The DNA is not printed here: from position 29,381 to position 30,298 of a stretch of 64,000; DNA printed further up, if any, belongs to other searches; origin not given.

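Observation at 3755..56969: Bipartite motif GTTCGY-N14-GCGTTT occurs nine times, always intergenic and always pointing at the adjacent gene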

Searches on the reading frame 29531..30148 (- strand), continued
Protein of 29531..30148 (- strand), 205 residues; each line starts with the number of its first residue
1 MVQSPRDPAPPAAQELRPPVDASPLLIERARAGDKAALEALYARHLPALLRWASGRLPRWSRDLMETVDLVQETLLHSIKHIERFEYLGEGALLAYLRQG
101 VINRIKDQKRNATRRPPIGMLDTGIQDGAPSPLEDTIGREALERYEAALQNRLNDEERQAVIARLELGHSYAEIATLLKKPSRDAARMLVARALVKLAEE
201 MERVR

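Call 34: find_encoding_contigs(protein=P0008, flank=10000, max_places=2)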
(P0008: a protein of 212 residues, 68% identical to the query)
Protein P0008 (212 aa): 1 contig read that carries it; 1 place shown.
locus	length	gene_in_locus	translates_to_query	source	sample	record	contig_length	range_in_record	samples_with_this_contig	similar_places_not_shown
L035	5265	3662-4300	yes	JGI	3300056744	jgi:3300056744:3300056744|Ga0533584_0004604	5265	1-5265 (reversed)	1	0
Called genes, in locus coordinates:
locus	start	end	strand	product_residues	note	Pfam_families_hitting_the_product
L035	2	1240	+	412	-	?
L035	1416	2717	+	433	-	PF00155:Aminotran_1_2 (weak), PF00266:Aminotran_5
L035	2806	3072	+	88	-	PF02604:PhdYeFM_antitox (weak)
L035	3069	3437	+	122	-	PF01850:PIN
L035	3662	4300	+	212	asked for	PF04542:Sigma70_r2, PF08281:Sigma70_r4_2 (weak)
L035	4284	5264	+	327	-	?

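Call 50: search_protein_families(library=pfam, proteins=[L003:14094-14384:-, L003:13609-14097:-, L003:2075-4516:-], max_evalue=0.01)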
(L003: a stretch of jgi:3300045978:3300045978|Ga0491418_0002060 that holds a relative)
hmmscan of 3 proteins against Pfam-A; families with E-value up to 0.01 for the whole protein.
L003:14094-14384:- (96 aa): 0 families

L003:13609-14097:- (162 aa): 1 family
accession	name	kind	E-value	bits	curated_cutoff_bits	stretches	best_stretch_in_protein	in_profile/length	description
PF01850.27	PIN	-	6.3e-08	33.7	23.6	1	12-125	2-110/120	PIN domain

L003:2075-4516:- (813 aa): 2 families
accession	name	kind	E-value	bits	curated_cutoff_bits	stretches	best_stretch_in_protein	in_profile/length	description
PF00082.27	Peptidase_S8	-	2.6e-42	145.6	21.8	1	138-446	1-273/288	Subtilase family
PF24517.2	CBM96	-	1.2e-27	97.2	26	1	652-808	5-163/164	Carbohydrate-binding module family 96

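Call 56: find_encoding_contigs(protein=P0010, flank=10000, max_places=2)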
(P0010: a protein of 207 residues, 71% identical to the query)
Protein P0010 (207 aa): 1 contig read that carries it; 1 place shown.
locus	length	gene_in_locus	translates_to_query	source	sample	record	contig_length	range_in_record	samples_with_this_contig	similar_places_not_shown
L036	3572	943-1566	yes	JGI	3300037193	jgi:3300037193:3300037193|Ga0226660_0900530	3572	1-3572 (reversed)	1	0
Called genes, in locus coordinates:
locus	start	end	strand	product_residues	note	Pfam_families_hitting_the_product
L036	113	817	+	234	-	-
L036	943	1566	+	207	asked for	PF04542:Sigma70_r2, PF08281:Sigma70_r4_2 (weak)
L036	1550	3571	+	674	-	?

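Call 57: find_encoding_contigs(protein=P0023, flank=10000, max_places=2)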
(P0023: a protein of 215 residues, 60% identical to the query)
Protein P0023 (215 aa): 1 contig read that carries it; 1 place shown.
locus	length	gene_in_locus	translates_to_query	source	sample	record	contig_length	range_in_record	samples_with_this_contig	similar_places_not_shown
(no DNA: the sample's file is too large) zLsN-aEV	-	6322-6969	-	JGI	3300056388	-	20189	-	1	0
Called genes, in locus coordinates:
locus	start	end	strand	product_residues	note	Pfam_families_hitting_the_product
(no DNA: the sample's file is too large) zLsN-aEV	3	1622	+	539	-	?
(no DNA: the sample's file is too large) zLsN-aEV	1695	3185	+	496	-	PF00884:Sulfatase, PF16347:SGSH_C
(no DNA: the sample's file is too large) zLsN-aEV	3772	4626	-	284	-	-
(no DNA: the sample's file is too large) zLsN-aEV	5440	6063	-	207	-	-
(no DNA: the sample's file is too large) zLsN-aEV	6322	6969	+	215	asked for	PF04542:Sigma70_r2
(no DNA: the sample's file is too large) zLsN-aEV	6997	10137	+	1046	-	PF00069:Pkinase, PF07714:PK_Tyr_Ser-Thr, PF13181:TPR_8 (faint), PF13414:TPR_11 (faint)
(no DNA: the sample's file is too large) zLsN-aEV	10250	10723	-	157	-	PF07978:NIPSNAP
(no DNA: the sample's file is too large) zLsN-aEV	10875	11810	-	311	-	PF01073:3Beta_HSD, PF01370:Epimerase, PF02719:Polysacc_synt_2, PF04321:RmlD_sub_bind, PF05368:NmrA, PF07993:NAD_binding_4 (faint), PF13460:NAD_binding_10, PF16363:GDP_Man_Dehyd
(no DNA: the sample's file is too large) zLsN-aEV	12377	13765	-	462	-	PF00072:Response_reg, PF07728:AAA_5 (faint), PF00158:Sigma54_activat, PF14532:Sigma54_activ_2, PF00004:AAA (weak), PF07726:AAA_3 (weak), PF25601:AAA_lid_14, PF02954:HTH_8 (weak), +1 more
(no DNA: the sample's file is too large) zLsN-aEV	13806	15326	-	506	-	PF00089:Trypsin, PF13365:Trypsin_2, PF00595:PDZ (weak), PF13180:PDZ_2, PF17820:PDZ_6, PF13180:PDZ_2 (weak)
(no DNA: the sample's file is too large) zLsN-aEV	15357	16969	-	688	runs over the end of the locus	PF22745:Nlig-Ia, PF01653:DNA_ligase_aden, PF03120:OB_DNA_ligase, PF03119:DNA_ligase_ZBD, PF12826:HHH_2, PF00533:BRCT, PF12738:PTCB-BRCT (weak)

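Call 58: find_encoding_contigs(protein=P0065, flank=10000, max_places=2)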
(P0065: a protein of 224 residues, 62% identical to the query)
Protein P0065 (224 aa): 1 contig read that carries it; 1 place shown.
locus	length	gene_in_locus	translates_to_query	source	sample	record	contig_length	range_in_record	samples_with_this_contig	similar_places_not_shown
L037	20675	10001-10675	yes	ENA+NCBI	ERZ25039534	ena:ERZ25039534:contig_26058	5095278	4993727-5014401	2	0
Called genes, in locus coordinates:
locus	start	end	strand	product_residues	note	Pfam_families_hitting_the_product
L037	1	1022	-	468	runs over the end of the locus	PF00206:Lyase_1, PF10415:FumaraseC_C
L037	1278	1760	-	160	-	PF08327:AHSA1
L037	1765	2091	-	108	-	PF01022:HTH_5, PF12840:HTH_20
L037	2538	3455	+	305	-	PF00589:Phage_integrase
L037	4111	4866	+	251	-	PF07589:PEP_exosort_dom (weak)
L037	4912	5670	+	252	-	PF07589:PEP_exosort_dom (weak)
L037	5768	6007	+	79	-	-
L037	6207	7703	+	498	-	-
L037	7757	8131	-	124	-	PF08308:PEGA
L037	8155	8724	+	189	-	-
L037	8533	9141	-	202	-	PF07589:PEP_exosort_dom (weak)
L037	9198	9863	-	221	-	PF00657:Lipase_GDSL (weak), PF13472:Lipase_GDSL_2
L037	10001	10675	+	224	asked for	PF04542:Sigma70_r2, PF08281:Sigma70_r4_2 (weak)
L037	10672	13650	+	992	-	PF00069:Pkinase, PF07714:PK_Tyr_Ser-Thr, PF07719:TPR_2 (faint), PF14559:TPR_19 (faint)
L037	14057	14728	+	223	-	PF06739:SBBP (faint)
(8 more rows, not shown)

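Call 76: search_solved_structures(query=window:29531-30148:-, max_evalue=0.001)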
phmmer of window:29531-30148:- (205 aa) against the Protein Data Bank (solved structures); distinct sequences matched with E-value up to 0.001: 4.
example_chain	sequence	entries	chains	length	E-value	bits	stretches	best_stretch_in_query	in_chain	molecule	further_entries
6dv9_F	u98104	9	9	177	1.6e-06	31.6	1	29-179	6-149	ECF RNA polymerase sigma factor SigL | RNA polymerase sigma factor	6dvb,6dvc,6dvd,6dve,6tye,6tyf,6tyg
6in7_B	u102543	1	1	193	8.9e-06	29.1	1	25-192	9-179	RNA polymerase sigma-H factor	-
8z6g_B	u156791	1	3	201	9.5e-06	29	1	25-192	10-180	RNA polymerase sigma factor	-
9isn_F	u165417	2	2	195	5.6e-05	26.5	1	25-198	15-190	ECF sigma factor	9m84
